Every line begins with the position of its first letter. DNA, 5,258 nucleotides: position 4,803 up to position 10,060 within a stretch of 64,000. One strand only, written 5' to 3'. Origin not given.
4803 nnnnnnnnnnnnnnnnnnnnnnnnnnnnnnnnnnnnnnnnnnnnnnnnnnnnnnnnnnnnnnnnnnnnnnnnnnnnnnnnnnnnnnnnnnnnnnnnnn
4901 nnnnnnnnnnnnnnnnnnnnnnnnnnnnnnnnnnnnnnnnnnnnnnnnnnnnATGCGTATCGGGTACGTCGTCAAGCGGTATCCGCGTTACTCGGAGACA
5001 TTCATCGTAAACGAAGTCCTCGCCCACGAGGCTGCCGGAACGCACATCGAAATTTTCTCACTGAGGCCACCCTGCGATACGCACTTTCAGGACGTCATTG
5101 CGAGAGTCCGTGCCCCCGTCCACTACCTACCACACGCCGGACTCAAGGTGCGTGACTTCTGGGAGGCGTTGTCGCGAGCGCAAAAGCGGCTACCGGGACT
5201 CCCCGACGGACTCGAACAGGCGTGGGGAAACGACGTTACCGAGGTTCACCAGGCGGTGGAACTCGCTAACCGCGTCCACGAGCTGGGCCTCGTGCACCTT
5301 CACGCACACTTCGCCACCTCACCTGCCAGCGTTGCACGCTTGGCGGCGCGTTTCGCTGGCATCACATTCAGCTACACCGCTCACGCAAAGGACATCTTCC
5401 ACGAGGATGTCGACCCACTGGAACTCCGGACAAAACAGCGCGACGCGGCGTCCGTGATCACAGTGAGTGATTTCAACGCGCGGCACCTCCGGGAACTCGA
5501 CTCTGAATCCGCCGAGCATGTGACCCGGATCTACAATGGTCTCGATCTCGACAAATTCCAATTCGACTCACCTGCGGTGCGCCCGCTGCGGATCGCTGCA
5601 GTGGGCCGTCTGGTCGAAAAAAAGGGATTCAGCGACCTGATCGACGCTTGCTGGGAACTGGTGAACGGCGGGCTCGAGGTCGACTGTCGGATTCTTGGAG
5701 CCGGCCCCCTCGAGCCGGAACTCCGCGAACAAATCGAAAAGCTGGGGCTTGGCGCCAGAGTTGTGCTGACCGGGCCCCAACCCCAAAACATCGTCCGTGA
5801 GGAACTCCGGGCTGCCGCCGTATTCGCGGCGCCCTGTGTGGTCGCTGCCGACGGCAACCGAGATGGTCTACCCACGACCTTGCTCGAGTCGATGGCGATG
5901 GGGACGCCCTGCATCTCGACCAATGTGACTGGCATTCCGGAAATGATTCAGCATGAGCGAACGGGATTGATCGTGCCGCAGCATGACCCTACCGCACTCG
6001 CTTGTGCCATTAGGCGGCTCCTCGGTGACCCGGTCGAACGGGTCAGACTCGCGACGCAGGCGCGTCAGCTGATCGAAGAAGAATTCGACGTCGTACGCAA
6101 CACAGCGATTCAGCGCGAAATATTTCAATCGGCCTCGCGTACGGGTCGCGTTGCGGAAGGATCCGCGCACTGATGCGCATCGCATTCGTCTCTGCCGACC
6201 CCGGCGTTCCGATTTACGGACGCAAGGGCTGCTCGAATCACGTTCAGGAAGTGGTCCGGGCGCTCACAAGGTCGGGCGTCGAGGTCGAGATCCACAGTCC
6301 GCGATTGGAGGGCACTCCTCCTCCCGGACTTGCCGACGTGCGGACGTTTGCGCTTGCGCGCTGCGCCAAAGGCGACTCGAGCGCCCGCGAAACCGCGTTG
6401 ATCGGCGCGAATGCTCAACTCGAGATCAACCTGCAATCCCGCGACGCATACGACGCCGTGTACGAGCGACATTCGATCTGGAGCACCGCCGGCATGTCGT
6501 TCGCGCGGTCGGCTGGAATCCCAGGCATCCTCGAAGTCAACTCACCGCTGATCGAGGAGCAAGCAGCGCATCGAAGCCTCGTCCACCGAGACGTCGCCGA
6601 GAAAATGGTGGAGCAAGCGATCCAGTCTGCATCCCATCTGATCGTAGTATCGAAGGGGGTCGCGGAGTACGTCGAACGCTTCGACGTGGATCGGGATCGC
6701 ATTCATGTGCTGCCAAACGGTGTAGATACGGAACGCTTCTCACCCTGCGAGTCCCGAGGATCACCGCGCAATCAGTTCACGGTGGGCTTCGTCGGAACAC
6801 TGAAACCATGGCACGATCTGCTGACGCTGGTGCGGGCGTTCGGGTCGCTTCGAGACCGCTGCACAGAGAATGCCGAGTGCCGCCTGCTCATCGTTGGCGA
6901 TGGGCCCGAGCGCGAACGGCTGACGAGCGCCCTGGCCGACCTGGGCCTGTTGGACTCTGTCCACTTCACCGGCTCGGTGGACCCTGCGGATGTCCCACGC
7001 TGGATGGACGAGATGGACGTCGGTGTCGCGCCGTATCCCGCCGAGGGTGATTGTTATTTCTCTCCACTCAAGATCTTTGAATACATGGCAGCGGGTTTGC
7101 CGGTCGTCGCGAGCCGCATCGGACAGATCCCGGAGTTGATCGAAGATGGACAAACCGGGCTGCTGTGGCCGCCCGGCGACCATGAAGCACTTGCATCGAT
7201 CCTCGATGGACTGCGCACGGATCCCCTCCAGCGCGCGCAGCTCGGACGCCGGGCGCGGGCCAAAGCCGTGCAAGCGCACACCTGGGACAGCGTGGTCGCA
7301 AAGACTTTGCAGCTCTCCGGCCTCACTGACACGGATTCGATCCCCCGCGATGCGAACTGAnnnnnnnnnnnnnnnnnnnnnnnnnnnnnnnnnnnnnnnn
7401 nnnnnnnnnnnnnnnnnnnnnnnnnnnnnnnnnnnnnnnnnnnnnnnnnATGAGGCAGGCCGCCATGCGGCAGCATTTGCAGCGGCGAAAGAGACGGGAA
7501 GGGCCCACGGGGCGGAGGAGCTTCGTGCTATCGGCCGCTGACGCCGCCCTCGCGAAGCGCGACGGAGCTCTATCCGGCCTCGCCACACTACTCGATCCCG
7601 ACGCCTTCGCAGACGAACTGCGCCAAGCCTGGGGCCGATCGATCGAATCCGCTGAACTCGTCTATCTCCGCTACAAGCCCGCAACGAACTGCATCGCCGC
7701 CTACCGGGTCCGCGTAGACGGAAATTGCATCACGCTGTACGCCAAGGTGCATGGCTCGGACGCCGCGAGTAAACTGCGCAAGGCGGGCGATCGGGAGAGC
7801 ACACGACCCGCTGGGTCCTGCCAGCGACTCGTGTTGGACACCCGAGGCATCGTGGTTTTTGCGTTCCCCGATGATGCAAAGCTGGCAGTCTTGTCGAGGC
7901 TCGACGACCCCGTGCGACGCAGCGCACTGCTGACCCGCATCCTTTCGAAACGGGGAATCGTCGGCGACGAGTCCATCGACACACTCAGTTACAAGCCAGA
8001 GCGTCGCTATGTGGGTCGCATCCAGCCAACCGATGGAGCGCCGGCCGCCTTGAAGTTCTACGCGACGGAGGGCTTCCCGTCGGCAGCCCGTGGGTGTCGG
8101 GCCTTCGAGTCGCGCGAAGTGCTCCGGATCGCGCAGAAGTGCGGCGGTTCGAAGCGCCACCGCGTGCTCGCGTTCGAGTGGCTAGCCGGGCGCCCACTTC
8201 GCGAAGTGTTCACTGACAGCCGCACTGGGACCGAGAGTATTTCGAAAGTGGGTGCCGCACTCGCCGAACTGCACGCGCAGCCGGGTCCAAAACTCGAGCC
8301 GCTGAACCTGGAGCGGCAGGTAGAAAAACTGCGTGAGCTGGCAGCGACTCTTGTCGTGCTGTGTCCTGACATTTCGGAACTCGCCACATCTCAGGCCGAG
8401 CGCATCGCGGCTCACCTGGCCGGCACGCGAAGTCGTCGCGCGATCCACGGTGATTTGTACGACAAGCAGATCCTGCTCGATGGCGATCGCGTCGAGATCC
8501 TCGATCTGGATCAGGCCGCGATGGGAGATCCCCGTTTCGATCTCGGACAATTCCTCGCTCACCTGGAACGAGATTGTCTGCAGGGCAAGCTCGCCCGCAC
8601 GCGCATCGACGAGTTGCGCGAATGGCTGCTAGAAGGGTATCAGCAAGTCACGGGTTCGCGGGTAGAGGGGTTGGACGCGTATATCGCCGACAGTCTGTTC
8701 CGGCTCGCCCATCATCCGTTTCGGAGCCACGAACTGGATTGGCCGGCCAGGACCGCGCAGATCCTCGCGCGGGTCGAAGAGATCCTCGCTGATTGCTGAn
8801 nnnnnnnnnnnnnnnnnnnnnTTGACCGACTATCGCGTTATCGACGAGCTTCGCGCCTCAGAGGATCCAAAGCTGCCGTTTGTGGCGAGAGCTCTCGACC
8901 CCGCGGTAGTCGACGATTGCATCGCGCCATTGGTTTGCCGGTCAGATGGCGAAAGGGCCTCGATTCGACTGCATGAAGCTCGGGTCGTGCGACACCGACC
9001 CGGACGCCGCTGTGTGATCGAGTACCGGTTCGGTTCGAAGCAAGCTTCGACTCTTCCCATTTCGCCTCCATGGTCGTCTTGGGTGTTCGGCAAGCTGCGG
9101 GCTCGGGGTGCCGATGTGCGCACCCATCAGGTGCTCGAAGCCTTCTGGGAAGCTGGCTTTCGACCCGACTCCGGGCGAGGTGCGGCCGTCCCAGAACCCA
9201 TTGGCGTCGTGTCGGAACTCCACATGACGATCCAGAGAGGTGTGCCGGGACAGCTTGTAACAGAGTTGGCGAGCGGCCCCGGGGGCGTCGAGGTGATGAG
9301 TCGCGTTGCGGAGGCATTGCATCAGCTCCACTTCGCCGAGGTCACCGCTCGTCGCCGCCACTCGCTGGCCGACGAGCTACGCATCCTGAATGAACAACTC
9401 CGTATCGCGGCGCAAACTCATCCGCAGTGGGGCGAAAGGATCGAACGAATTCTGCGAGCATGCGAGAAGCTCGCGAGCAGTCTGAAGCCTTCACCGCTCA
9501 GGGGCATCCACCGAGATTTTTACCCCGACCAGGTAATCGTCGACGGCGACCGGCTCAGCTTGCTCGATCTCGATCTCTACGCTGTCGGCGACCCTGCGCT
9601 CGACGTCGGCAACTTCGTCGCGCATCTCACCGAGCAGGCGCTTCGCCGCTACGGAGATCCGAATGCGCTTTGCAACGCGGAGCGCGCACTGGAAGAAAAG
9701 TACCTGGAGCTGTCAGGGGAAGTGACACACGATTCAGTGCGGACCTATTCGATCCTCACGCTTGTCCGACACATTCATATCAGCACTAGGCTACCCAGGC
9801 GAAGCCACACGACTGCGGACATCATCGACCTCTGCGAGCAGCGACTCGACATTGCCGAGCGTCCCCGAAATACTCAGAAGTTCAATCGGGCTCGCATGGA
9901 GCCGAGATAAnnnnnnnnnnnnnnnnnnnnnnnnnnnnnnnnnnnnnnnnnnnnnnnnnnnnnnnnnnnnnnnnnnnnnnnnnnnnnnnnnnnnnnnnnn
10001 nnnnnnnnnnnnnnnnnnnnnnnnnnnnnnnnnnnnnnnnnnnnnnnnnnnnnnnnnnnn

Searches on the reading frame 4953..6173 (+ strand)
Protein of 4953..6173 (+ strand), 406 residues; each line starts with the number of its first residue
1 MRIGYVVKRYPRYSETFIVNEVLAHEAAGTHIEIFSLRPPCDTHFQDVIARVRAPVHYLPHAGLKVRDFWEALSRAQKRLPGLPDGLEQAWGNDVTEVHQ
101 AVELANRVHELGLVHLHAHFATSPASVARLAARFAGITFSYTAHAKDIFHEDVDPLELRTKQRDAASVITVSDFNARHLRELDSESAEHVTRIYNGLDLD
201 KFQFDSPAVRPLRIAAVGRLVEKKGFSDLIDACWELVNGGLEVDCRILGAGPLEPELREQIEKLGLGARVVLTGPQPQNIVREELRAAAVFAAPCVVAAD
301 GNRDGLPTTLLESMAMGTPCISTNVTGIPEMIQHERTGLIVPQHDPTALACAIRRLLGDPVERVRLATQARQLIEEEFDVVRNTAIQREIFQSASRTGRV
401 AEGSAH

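Call 3: search_protein_families(library=pfam, proteins=[window:4953-6173:+], max_evalue=0.01)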
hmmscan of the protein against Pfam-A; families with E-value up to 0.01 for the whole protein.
window:4953-6173:+ (406 aa): 6 families
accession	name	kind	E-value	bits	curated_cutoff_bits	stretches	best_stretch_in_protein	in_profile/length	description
PF13692.12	Glyco_trans_1_4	-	1.7e-33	116.3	27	1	213-359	3-142/142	Glycosyl transferases group 1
PF00534.26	Glycos_transf_1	-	1.6e-32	112.8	26.4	1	211-372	15-171/172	Glycosyl transferases group 1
PF13439.12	Glyco_transf_4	-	1.7e-09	38.4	28.5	1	78-201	41-170/170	Glycosyltransferase Family 4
PF13524.12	Glyco_trans_1_2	-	5.6e-07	30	25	1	267-381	14-136/144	Glycosyl transferase-like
PF20706.3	GT4-conflict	-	1.3e-06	28.2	26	1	175-377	157-375/385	Family 4 Glycosyltransferase in conflict systems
PF13579.12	Glyco_trans_4_4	-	0.00046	21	29.7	1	50-196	25-158/158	Glycosyl transferase 4-like domain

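Call 4: search_protein_families(library=ncbifam, proteins=[window:4953-6173:+], max_evalue=0.01)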
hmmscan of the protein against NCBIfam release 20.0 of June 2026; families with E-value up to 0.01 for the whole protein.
window:4953-6173:+ (406 aa): 30 families (the best 25 are shown)
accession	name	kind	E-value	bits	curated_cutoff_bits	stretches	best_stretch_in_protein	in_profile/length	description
NF041876.1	EPS_EpsE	equivalog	3.6e-56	191.1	400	1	3-383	1-385/389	exopolysaccharide biosynthesis GT4 family glycosyltransferase EpsE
TIGR04005.1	wcaL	equivalog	4e-40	137.9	537.6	1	159-380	169-392/406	colanic acid biosynthesis glycosyltransferase WcaL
TIGR03088.1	stp2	hypoth_equivalog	1.3e-28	100.1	409.05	1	144-392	112-371/374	TIGR03088 family PEP-CTERM/XrtA system glycosyltransferase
NF047684.1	TeichurnBiosyTuaC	equivalog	6.2e-23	81.3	550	1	98-393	94-388/391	teichuronic acid biosynthesis protein TuaC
TIGR04063.1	stp3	hypoth_equivalog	1.6e-19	70.1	442.05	1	186-393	178-394/397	TIGR04063 family PEP-CTERM/XrtA system glycosyltransferase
TIGR03999.1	thiol_BshA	equivalog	2.2e-17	63.1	273.7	1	97-383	69-362/375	N-acetyl-alpha-D-glucosaminyl L-malate synthase BshA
TIGR03449.1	mycothiol_MshA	equivalog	3.3e-14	52.6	462.5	1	214-373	223-383/406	D-inositol-3-phosphate glycosyltransferase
NF038229.1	Glyco4_Geo_Pelo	equivalog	1.3e-13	50.7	400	1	115-393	58-335/338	GPMC system family 4 glycosyltransferase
TIGR02149.1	glgA_Coryne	subfamily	4.8e-13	49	302.4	1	159-379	139-375/391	glycogen synthase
NF047880.1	glyco_SdgA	exception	3e-12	45.9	800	1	200-372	304-469/488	serine-aspartate repeat adhesin O-glycosyltransferase SdgA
NF041879.1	EPS_EpsH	equivalog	1.7e-11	43.5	800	1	183-358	206-376/431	exopolysaccharide biosynthesis glycosyltransferase EpsH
NF038298.1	EPS_HpsO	equivalog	3.9e-11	42.3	575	1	214-375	204-368/388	hormogonium polysaccharide biosynthesis glycosyltransferase HpsO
TIGR03087.1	stp1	hypoth_equivalog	7.8e-11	41.8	316.65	1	166-385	174-388/397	TIGR03087 family PEP-CTERM/XrtA system glycosyltransferase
NF007396.0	PRK09922.1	equivalog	2.8e-10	39.6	385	1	187-339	157-306/361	lipopolysaccharide 1,6-galactosyltransferase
NF050063.1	ProtGlycPglJ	equivalog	9.5e-10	38.2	500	1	185-381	165-353/363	N-acetylgalactosamine-N,N'-diacetylbacillosaminyl-diphospho-undecaprenol 4-alpha-N-acetylgalactosaminyltransferase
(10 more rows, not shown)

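Call 71: search_protein_families(library=padloc, proteins=[window:4953-6173:+], max_evalue=0.001)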
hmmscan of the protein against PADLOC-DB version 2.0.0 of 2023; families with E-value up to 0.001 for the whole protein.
window:4953-6173:+ (406 aa): 0 families

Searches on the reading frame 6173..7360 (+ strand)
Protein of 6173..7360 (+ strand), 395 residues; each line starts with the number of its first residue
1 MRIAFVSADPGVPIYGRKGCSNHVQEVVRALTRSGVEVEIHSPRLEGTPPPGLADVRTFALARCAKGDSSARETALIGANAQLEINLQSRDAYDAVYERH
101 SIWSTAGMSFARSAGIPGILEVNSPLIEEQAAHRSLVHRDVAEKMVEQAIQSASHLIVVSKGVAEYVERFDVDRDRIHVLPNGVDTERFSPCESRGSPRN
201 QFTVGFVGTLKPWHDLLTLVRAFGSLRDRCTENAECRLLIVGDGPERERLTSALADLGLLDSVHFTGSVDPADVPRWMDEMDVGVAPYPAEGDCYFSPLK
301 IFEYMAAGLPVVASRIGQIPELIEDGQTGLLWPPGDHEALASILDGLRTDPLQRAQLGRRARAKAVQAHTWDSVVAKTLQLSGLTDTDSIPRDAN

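Call 3: search_protein_families(library=pfam, proteins=[window:6173-7360:+], max_evalue=0.01)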
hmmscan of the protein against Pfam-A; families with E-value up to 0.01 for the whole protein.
window:6173-7360:+ (395 aa): 5 families
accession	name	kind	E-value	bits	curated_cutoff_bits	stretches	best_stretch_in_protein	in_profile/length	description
PF13692.12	Glyco_trans_1_4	-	4.3e-34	118.2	27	1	202-347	2-139/142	Glycosyl transferases group 1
PF00534.26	Glycos_transf_1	-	1e-28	100.5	26.4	1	196-363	10-171/172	Glycosyl transferases group 1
PF13439.12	Glyco_transf_4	-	1e-17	65.1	28.5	1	19-188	3-170/170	Glycosyltransferase Family 4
PF13579.12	Glyco_trans_4_4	-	1.7e-15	58.2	29.7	1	19-183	2-158/158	Glycosyl transferase 4-like domain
PF13524.12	Glyco_trans_1_2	-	1.4e-13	51.5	25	1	233-379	12-143/144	Glycosyl transferase-like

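Call 4: search_protein_families(library=ncbifam, proteins=[window:6173-7360:+], max_evalue=0.01)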
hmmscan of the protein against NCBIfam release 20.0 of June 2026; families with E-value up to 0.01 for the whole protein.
window:6173-7360:+ (395 aa): 31 families (the best 25 are shown)
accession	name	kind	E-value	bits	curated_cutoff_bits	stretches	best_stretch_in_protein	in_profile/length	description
TIGR03088.1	stp2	hypoth_equivalog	1.6e-39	136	409.05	1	154-379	138-367/374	TIGR03088 family PEP-CTERM/XrtA system glycosyltransferase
TIGR04063.1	stp3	hypoth_equivalog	7.9e-35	120.5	442.05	1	102-377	103-387/397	TIGR04063 family PEP-CTERM/XrtA system glycosyltransferase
NF041876.1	EPS_EpsE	equivalog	1.2e-26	93.9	400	1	150-370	159-381/389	exopolysaccharide biosynthesis GT4 family glycosyltransferase EpsE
TIGR03999.1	thiol_BshA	equivalog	4e-24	85.2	273.7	1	142-377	134-365/375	N-acetyl-alpha-D-glucosaminyl L-malate synthase BshA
TIGR03449.1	mycothiol_MshA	equivalog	5e-23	81.6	462.5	1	92-380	102-398/406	D-inositol-3-phosphate glycosyltransferase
NF047676.1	TeichurnBiosyTuaH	equivalog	1.9e-20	73.1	550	1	132-379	138-381/384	teichuronic acid biosynthesis protein TuaH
TIGR02149.1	glgA_Coryne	subfamily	1.4e-19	70.6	302.4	1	3-381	3-386/391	glycogen synthase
TIGR04047.1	MSMEG_0565_glyc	hypoth_equivalog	3.5e-18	65.8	259.85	1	19-380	13-369/373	MSMEG_0565 family glycosyltransferase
NF038298.1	EPS_HpsO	equivalog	2.8e-17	62.6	575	1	172-380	165-382/388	hormogonium polysaccharide biosynthesis glycosyltransferase HpsO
TIGR04005.1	wcaL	equivalog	4.1e-16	58.9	537.6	1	147-368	169-389/406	colanic acid biosynthesis glycosyltransferase WcaL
TIGR04157.1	glyco_rSAM_CFB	subfamily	1.9e-15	56.8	400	1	126-336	141-352/406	TIGR04157 family glycosyltransferase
NF053787.1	GlcN_PG_synth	equivalog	3.5e-15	55.7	480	1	110-379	101-353/361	N-acetylglucosaminyl phosphatidylglycerol synthase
TIGR03087.1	stp1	hypoth_equivalog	7.7e-15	54.9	316.65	1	148-377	167-389/397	TIGR03087 family PEP-CTERM/XrtA system glycosyltransferase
NF047684.1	TeichurnBiosyTuaC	equivalog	1.3e-13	50.6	550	1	141-351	153-355/391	teichuronic acid biosynthesis protein TuaC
NF041010.1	glycosy_Agl16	equivalog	3.1e-13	49.3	575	1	136-381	115-347/352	glycosylation protein Agl16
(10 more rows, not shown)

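Call 71: search_protein_families(library=padloc, proteins=[window:6173-7360:+], max_evalue=0.001)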
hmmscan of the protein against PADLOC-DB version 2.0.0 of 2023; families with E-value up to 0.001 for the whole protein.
window:6173-7360:+ (395 aa): 0 families

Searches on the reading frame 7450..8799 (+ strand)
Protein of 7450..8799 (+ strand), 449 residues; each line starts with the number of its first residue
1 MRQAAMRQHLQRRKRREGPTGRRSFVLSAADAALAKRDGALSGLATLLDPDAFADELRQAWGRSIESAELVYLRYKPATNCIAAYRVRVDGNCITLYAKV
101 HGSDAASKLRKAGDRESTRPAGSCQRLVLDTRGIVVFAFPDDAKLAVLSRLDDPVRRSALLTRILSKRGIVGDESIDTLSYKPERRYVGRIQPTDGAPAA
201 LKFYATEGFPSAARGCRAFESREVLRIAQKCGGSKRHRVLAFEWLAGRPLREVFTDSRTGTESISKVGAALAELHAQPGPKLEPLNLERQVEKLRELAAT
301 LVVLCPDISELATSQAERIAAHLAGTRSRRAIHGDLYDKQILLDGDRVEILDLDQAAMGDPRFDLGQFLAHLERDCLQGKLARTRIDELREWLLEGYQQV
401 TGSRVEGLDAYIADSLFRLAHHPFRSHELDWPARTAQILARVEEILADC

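Call 3: search_protein_families(library=pfam, proteins=[window:7450-8799:+], max_evalue=0.01)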
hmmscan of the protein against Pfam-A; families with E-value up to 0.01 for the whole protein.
window:7450-8799:+ (449 aa): 3 families
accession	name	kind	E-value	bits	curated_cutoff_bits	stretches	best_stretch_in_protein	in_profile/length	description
PF01636.29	APH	-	9.6e-15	55.4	23.2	1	220-374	54-215/239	Phosphotransferase enzyme family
PF04655.20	APH_6_hur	-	1.5e-05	24.9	27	1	191-372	21-202/252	Aminoglycoside/hydroxyurea antibiotic resistance kinase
PF19974.5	TCAD9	-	0.0049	16.5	40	1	326-395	294-364/429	Ternary complex associated domain 9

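Call 4: search_protein_families(library=ncbifam, proteins=[window:7450-8799:+], max_evalue=0.01)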
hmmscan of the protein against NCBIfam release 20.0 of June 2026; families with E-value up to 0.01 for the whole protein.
window:7450-8799:+ (449 aa): 9 families
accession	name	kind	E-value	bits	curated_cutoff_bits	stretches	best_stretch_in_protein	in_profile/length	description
NF038156.1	lant_syn_V_LxmK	equivalog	1.7e-11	43.8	315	1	218-369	66-231/347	class V lanthionine synthetase subunit LxmK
NF041256.1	GntI_guanitoxin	equivalog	6.8e-06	25.6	357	1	261-369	102-214/282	guanitoxin biosynthesis pre-guanitoxin N-oxide kinase GntI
TIGR03724.2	arch_bud32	equivalog_domain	9.4e-06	25.2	125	0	313-403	88-175/193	KEOPS complex kinase/ATPase Bud32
TIGR01767.2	MTRK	equivalog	0.00023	20.4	275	1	331-400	228-299/401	S-methyl-5-thioribose kinase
TIGR02721.1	ycfN_thiK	equivalog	0.00043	19.5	299.45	1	237-388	62-209/256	thiamine kinase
NF002475.0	PRK01723.1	equivalog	0.0034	16.4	142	1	308-400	141-238/241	3-deoxy-D-manno-octulosonic acid kinase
TIGR02172.1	Fb_sc_TIGR02172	paralog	0.0057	16.5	228.2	1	327-370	151-194/226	TIGR02172 family protein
NF003558.0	PRK05231.1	equivalog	0.0071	15.3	271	0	258-400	111-255/322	homoserine kinase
NF007174.0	PRK09605.1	equivalog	0.0087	14.6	447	0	313-401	430-515/535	bifunctional N(6)-L-threonylcarbamoyladenine synthase/serine/threonine protein kinase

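Call 71: search_protein_families(library=padloc, proteins=[window:7450-8799:+], max_evalue=0.001)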
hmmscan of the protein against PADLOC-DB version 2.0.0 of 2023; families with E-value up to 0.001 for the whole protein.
window:7450-8799:+ (449 aa): 0 families

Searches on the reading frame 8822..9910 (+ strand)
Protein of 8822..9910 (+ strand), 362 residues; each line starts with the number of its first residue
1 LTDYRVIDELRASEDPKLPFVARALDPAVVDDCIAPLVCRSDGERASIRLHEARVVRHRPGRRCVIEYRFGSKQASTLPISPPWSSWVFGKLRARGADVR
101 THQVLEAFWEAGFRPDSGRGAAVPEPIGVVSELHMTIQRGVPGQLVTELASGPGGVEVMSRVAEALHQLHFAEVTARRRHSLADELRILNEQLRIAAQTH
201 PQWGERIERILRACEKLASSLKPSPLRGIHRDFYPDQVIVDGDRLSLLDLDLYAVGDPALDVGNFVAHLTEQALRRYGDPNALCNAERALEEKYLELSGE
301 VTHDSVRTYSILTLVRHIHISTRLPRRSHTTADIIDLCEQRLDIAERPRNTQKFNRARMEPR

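Call 3: search_protein_families(library=pfam, proteins=[window:8822-9910:+], max_evalue=0.01)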
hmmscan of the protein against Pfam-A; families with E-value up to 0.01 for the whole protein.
window:8822-9910:+ (362 aa): 1 family
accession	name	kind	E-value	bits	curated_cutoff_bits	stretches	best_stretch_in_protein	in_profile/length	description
PF01636.29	APH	-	7e-15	55.9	23.2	1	118-276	49-220/239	Phosphotransferase enzyme family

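Call 4: search_protein_families(library=ncbifam, proteins=[window:8822-9910:+], max_evalue=0.01)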
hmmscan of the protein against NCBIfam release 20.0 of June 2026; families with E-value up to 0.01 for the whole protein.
window:8822-9910:+ (362 aa): 5 families
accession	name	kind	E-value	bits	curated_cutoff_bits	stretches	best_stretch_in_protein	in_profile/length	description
NF038156.1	lant_syn_V_LxmK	equivalog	5.5e-09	35.6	315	1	208-278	173-243/347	class V lanthionine synthetase subunit LxmK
NF041256.1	GntI_guanitoxin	equivalog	0.00048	19.5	357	1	157-266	103-214/282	guanitoxin biosynthesis pre-guanitoxin N-oxide kinase GntI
NF003558.0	PRK05231.1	equivalog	0.0023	17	271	1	120-256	75-216/322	homoserine kinase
NF008738.0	PRK11768.1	equivalog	0.0051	16.2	194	0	179-256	151-226/327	serine/threonine protein kinase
TIGR00938.1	thrB_alt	equivalog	0.0053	16.1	255.9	1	119-253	75-213/307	homoserine kinase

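Call 71: search_protein_families(library=padloc, proteins=[window:8822-9910:+], max_evalue=0.001)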
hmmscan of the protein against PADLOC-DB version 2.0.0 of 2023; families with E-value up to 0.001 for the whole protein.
window:8822-9910:+ (362 aa): 0 families
